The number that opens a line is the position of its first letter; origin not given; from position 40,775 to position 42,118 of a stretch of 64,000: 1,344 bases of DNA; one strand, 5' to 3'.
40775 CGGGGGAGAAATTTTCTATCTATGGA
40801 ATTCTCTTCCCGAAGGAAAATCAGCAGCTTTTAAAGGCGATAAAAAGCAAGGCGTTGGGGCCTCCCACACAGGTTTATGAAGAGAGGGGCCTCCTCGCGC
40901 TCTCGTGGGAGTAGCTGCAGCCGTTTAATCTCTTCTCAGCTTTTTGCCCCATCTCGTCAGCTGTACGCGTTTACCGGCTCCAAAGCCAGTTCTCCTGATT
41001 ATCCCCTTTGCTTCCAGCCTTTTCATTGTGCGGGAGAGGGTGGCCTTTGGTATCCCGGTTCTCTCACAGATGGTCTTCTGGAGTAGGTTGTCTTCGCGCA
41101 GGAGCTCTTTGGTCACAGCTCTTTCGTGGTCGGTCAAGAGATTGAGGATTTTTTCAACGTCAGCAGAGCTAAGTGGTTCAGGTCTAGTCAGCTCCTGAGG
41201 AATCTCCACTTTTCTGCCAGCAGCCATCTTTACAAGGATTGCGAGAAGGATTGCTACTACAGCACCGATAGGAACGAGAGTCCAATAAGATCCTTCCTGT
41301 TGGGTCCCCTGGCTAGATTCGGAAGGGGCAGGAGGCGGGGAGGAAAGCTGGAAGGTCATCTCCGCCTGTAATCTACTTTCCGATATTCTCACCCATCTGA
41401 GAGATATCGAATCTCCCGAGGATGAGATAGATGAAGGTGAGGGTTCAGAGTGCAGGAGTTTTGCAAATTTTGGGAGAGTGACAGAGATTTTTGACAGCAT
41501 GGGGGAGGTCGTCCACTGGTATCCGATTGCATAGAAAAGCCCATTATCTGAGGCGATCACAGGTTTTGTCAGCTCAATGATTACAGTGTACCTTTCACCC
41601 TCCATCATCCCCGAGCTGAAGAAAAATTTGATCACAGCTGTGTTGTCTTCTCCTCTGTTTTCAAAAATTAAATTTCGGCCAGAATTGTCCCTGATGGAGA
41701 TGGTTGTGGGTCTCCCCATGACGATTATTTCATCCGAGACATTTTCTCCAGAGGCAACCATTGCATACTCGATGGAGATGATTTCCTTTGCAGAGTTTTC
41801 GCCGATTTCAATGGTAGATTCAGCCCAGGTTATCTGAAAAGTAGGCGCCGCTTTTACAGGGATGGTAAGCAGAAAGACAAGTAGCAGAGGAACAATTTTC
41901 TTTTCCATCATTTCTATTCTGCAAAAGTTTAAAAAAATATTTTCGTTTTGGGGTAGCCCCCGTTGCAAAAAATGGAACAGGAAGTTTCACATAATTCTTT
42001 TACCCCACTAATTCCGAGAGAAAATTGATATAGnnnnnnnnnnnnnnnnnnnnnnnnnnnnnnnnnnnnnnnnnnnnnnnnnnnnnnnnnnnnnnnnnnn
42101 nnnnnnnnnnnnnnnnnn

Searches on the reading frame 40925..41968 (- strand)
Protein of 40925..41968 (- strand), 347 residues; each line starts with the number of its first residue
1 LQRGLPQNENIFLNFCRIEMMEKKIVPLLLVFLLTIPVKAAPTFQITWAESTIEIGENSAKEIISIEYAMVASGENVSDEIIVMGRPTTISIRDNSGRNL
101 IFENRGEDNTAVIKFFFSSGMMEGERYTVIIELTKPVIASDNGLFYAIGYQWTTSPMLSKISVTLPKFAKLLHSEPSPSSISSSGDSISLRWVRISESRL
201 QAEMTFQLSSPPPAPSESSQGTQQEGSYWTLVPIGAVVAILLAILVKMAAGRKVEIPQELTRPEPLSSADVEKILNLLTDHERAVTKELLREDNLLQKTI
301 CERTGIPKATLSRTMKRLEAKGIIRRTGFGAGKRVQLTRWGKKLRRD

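Call 6: search_protein_families(library=ncbifam, proteins=[window:40925-41968:-], max_evalue=0.1)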
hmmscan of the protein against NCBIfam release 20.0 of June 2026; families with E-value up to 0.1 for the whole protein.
window:40925-41968:- (347 aa): 13 families
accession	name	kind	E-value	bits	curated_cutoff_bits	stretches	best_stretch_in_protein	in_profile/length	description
NF033788.1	HTH_metalloreg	subfamily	0.0003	20.5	55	1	272-327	2-58/77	metalloregulator ArsR/SmtB family transcription factor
NF053606.1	Sta1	subfamily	0.0015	18.6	80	1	277-327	17-67/100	Sta1 family transcriptional regulator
TIGR01884.1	cas_HTH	subfamily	0.0027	17.1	60.2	1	237-338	102-199/202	CRISPR-associated CARF protein Csa3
NF040939.2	trans_reg_lrs14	equivalog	0.004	17.2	90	1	274-327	15-69/103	Lrs14 family HTH-type transcriptional regulator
TIGR02937.1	sigma70-ECF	superfamily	0.005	16.5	42.9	1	268-321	108-160/165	sigma-70 family RNA polymerase sigma factor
TIGR02941.1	Sigma_B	equivalog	0.012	15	315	1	271-317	199-244/255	RNA polymerase sigma factor SigB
NF052638.1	TransRegOhrRVib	equivalog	0.02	14.6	200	1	289-345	46-105/141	transcriptional regulator OhrR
NF007342.0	PRK09834.1-4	equivalog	0.02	13.9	251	1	299-332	34-67/263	DNA-binding transcriptional regulator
NF008273.0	PRK11050.1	equivalog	0.023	14.4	153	1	294-344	54-101/156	manganese-binding transcriptional regulator MntR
NF053755.1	MsvR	equivalog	0.031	14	220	1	288-326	20-58/236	transcriptional factor MsvR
NF053660.1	ORF80_fam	equivalog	0.05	13.5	95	0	299-327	21-49/70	ORF80 family leucine zipper DNA-binding protein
TIGR04472.1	reg_rSAM_mob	hypoth_equivalog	0.059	13.4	240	0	288-336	39-87/141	radical SAM mobile pair system MarR family transcriptional regulator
NF052318.1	T9SS_sortase_N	equivalog_domain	0.076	13.1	40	0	21-68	1-48/140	type IX secretion system sortase PorU, long form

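Call 7: search_protein_families(library=pfam, proteins=[window:40925-41968:-], max_evalue=0.1)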
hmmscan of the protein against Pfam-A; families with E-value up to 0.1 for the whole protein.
window:40925-41968:- (347 aa): 16 families
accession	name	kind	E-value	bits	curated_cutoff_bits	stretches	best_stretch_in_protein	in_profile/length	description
PF12802.13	MarR_2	-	2.3e-09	37.7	27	1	289-334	14-60/61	MarR family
PF13412.12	HTH_24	-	9.5e-07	28.7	21.9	1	283-325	6-48/48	Winged helix-turn-helix DNA-binding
PF25213.1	HVO_A0261_N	-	5.6e-06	26.6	35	1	280-342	10-68/86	HVO_A0261 N-terminal domain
PF24034.1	DUF7343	-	6.3e-06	26.4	27.6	1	277-330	1-54/62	Domain of unknown function (DUF7343)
PF13545.12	HTH_Crp_2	-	8.6e-05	22.9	27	1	291-328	19-56/70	Crp-like helix-turn-helix domain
PF01978.25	TrmB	-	9.4e-05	22.6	25.6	1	278-327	6-55/68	Sugar-specific transcriptional regulator TrmB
PF01047.28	MarR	-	0.00019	21.7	24.6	1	290-327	13-50/59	MarR family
PF12840.13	HTH_20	-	0.0002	21.7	27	1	283-326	7-50/51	Helix-turn-helix domain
PF09339.16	HTH_IclR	-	0.00039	20.6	22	1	277-327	11-51/52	IclR helix-turn-helix domain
PF13730.12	HTH_36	-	0.014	15.6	25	1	297-324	28-55/55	Helix-turn-helix domain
PF13384.12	HTH_23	-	0.016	15.4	24.6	1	289-323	13-46/50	Homeodomain-like domain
PF05732.17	RepL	-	0.019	14.9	20.3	1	297-330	78-111/164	Firmicute plasmid replication protein (RepL)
PF01022.26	HTH_5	-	0.071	13.4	22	0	290-325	11-46/47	Bacterial regulatory protein, arsR family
PF05584.17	Sulfolobus_pRN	-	0.077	13.5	20.8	0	300-327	24-51/72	Sulfolobus plasmid regulatory protein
PF05158.18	RNA_pol_Rpc34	-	0.08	12.8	28.4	0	297-325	103-131/332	RNA polymerase Rpc34 subunit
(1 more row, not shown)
